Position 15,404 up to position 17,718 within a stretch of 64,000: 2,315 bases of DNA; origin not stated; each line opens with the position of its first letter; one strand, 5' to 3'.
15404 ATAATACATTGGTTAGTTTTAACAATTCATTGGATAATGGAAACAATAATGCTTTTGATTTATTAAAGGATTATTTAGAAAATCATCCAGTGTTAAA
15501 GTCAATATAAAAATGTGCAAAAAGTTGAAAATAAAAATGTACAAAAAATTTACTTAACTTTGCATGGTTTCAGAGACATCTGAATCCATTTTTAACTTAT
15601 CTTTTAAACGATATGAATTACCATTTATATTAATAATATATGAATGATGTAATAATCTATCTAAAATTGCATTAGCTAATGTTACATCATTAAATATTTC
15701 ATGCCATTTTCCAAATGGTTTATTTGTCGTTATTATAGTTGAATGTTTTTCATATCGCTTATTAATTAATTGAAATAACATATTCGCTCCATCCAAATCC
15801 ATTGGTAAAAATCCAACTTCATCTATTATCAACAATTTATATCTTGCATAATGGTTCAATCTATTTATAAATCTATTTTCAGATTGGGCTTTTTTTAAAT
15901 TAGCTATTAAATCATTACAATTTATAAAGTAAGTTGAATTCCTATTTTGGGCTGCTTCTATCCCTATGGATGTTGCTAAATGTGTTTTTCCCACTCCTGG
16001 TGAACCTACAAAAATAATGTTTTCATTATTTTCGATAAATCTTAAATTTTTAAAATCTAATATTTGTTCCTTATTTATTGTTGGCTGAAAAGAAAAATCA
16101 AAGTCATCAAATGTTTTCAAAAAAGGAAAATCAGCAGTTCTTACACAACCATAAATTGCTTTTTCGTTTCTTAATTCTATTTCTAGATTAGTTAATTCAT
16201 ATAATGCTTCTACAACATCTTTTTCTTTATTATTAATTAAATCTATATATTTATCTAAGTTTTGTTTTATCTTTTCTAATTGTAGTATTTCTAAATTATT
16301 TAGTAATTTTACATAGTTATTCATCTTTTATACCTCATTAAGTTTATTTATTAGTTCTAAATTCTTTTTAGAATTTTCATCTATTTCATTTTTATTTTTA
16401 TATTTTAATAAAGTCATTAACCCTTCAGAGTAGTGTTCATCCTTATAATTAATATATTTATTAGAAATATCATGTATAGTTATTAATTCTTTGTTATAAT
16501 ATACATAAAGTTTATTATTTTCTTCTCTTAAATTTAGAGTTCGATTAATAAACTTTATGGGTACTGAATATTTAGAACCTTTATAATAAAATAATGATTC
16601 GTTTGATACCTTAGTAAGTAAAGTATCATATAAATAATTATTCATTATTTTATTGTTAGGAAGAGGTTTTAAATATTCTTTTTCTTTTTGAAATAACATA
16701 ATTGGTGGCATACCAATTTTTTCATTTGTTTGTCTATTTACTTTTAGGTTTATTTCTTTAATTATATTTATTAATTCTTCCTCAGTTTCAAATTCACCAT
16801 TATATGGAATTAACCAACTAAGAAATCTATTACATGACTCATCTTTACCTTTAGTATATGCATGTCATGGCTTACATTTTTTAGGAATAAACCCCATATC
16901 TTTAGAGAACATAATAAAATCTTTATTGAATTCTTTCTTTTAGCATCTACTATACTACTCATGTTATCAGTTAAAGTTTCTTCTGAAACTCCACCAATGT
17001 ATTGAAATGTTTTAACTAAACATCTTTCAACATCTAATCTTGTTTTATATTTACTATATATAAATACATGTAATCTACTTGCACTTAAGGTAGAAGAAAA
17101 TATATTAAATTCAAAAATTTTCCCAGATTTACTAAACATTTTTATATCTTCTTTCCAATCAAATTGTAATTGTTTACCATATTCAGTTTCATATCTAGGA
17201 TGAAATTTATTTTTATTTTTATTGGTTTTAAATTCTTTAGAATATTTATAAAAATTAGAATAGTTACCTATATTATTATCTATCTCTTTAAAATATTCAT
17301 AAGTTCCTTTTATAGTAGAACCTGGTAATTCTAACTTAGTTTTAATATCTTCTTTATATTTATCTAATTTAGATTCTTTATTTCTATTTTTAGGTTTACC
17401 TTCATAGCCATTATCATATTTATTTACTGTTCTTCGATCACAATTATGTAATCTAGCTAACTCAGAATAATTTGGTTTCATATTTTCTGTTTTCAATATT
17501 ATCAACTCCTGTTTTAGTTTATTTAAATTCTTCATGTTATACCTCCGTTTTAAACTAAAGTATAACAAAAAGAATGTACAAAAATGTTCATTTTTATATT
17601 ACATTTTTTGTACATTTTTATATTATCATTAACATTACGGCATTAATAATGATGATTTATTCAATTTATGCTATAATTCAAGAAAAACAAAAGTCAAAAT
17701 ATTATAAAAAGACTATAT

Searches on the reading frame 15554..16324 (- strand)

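Call 15: search_protein_families(library=pfam, proteins=[window:15554-16324:-], max_evalue=1)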
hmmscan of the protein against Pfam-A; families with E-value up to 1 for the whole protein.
window:15554-16324:- (256 aa): 28 families (the best 25 are shown)
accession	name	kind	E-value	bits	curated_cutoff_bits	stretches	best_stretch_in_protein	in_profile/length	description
PF01695.23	IstB_IS21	-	1.9e-75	253.9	24.1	1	11-245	3-237/238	IstB-like ATP binding protein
PF00308.24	Bac_DnaA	-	9.2e-09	36.1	23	1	103-200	37-136/162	Bacterial DnaA ATPAse domain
PF00004.35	AAA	-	2.3e-06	28.5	21.2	1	103-203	1-111/131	ATPase family associated with various cellular activities (AAA)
PF13173.12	AAA_14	-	1.3e-05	25.7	27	1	100-175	2-76/129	AAA domain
PF13401.12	AAA_22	-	3.9e-05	24.4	27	1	101-137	6-42/130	AAA domain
PF20720.3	nSTAND3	-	8.8e-05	22.7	27.2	1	95-147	12-61/155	Novel STAND NTPase 3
PF02562.22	PhoH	-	0.00053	20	27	1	94-135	13-54/205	PhoH-like protein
PF13479.12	AAA_24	-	0.00069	20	27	1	101-210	3-106/195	AAA domain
PF12775.13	AAA_7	-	0.0009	19.3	25.8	1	95-138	28-71/181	P-loop containing dynein motor region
PF00158.32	Sigma54_activat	-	0.0013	18.9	20.2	1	95-144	17-66/168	Sigma-54 interaction domain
PF05729.18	NACHT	-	0.0031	17.8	26.7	1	103-129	3-29/167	NACHT domain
PF13671.12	AAA_33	-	0.0055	17.5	27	1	103-149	2-43/143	AAA domain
PF04851.21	ResIII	-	0.0056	17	22.5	1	91-135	12-60/164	Type III restriction enzyme, res subunit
PF13245.12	AAA_19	-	0.0068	17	25.1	1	99-128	10-39/134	AAA domain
PF05496.18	RuvB_N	-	0.011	16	27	1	98-147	31-83/159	Holliday junction DNA helicase RuvB P-loop domain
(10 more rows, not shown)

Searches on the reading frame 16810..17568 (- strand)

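Call 15: search_protein_families(library=pfam, proteins=[window:16810-17568:-], max_evalue=1)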
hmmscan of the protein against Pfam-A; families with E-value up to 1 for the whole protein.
window:16810-17568:- (252 aa): 3 families
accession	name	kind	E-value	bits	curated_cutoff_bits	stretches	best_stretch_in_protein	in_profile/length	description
PF00665.32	rve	-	0.022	15.5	32.6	1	134-209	8-81/102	Integrase core domain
PF13551.12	HTH_29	-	0.03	14.9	28.1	1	25-51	8-32/64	Winged helix-turn helix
PF13518.12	HTH_28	-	0.065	13.8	25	1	23-56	6-37/52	Helix-turn-helix domain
